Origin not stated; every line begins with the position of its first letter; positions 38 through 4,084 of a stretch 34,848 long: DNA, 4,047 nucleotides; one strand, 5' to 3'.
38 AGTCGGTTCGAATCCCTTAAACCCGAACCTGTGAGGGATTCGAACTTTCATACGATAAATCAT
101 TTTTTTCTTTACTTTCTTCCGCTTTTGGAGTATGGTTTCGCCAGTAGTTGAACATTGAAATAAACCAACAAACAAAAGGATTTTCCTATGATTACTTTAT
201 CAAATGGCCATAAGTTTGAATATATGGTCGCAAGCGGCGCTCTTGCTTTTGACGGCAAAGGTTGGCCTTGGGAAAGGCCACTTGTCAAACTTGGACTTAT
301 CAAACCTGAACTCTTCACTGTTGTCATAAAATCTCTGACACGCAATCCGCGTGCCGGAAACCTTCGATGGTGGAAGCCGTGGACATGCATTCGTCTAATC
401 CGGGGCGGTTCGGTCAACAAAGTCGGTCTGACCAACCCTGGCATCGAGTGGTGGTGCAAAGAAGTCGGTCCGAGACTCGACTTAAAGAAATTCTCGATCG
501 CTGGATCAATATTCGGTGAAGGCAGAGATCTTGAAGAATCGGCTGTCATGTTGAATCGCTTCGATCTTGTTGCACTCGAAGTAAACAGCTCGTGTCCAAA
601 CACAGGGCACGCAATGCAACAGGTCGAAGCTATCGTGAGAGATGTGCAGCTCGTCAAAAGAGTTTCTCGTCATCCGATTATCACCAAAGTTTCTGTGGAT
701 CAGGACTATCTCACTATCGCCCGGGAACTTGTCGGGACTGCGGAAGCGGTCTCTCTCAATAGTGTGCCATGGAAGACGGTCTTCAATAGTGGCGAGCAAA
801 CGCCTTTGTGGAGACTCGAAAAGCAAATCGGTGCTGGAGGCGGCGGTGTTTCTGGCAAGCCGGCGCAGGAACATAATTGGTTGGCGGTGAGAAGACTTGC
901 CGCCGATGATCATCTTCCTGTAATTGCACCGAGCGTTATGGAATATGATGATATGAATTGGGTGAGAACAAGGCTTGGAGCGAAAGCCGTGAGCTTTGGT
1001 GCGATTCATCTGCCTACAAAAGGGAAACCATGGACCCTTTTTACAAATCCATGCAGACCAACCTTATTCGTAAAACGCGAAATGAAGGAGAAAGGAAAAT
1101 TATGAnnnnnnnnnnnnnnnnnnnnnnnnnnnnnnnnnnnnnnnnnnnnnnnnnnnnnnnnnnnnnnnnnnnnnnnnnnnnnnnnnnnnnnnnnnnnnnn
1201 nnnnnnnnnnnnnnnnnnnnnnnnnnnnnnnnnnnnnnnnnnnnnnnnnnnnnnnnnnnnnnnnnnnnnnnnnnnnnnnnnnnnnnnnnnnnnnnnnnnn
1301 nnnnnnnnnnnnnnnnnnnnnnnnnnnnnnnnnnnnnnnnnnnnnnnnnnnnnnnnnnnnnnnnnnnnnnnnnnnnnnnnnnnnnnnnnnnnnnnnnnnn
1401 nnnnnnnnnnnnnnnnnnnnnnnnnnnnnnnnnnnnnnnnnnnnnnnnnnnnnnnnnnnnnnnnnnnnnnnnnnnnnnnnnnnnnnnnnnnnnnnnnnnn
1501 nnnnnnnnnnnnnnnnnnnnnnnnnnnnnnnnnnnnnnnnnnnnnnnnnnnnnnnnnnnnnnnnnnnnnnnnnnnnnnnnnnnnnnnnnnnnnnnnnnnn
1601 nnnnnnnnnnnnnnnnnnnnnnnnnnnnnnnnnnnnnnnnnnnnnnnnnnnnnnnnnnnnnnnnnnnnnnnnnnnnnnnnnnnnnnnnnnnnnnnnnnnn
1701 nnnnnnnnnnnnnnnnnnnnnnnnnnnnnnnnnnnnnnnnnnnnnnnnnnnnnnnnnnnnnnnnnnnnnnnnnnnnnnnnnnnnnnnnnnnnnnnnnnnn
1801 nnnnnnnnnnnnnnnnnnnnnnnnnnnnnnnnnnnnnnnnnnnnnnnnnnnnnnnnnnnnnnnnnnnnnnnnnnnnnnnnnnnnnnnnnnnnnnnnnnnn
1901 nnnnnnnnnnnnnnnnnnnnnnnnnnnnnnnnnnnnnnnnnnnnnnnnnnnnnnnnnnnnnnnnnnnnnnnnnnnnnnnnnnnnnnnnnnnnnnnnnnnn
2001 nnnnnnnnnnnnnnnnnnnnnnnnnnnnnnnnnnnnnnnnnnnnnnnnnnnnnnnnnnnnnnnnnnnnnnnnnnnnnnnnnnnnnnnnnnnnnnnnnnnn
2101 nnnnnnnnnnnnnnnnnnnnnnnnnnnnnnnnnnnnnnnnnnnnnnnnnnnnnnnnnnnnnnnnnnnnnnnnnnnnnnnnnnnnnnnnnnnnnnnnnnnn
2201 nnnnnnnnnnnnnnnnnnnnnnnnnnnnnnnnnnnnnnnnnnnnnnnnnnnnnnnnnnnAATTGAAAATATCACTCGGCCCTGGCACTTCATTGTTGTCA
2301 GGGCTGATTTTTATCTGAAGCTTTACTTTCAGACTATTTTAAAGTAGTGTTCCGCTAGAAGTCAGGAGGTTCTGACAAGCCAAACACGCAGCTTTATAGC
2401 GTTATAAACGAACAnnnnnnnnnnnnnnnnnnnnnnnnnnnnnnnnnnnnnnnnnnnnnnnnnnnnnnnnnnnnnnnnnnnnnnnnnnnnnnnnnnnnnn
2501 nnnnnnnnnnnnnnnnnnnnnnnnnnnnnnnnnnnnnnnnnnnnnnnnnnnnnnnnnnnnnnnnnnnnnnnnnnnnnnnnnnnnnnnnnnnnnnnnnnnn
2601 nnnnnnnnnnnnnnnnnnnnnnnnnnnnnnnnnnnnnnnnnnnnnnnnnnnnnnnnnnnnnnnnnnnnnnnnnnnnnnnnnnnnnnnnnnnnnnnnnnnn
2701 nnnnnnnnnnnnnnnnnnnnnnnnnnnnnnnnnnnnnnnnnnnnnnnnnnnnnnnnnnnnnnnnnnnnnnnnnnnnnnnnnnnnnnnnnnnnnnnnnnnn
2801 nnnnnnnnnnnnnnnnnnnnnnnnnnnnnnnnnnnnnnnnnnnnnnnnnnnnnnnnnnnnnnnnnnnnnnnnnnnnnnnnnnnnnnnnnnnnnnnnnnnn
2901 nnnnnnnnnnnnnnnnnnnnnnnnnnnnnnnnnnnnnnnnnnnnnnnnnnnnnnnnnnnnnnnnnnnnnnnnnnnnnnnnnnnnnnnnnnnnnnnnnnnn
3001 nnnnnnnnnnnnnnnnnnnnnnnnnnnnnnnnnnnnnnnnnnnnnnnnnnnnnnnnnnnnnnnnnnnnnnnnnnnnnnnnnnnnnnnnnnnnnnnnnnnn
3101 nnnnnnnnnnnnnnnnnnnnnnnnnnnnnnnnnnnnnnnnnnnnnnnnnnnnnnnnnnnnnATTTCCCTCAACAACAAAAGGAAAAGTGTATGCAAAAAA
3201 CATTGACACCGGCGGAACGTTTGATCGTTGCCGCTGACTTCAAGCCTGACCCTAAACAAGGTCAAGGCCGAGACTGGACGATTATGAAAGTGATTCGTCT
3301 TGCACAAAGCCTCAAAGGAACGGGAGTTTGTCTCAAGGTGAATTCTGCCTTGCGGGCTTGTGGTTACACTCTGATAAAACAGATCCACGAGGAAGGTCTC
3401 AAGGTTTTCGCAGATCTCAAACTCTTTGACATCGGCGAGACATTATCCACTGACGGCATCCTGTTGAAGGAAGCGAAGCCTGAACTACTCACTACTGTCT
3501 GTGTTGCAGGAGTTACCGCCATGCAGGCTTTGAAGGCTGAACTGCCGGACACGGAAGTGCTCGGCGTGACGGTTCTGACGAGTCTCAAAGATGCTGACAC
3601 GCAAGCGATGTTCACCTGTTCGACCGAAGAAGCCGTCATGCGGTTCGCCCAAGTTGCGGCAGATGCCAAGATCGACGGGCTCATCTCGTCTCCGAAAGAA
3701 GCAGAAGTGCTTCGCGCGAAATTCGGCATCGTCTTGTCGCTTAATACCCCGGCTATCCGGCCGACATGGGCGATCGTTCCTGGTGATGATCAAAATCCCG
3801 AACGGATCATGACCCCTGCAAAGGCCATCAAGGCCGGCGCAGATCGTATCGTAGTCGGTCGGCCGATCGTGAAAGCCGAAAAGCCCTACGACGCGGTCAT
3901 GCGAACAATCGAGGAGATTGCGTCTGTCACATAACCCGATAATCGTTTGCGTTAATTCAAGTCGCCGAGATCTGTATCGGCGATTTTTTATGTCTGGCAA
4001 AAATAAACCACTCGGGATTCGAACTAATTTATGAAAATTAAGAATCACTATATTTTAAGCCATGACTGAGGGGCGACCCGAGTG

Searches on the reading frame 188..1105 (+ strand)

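Call 14: search_protein_families(library=pfam, proteins=[window:188-1105:+], max_evalue=0.01)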
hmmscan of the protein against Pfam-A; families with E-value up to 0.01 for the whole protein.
window:188-1105:+ (305 aa): 1 family
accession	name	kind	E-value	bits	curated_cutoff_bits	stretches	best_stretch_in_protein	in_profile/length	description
PF01180.27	DHO_dh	-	7e-15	55.4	27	1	44-248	39-246/291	Dihydroorotate dehydrogenase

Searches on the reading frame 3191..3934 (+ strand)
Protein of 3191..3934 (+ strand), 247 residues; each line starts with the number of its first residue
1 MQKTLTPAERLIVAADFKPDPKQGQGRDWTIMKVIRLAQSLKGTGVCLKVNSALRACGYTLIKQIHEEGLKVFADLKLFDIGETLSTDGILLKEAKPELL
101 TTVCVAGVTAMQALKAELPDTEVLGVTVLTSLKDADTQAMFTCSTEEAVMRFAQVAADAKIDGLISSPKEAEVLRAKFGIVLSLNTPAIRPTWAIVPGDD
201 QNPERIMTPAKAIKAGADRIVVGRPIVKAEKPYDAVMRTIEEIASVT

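Call 14: search_protein_families(library=pfam, proteins=[window:3191-3934:+], max_evalue=0.01)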
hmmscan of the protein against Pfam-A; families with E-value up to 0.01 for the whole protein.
window:3191-3934:+ (247 aa): 1 family
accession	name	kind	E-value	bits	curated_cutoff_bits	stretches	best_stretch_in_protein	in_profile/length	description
PF00215.30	OMPdecase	-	9.5e-32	111.1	27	1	10-236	2-218/221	Orotidine 5'-phosphate decarboxylase / HUMPS family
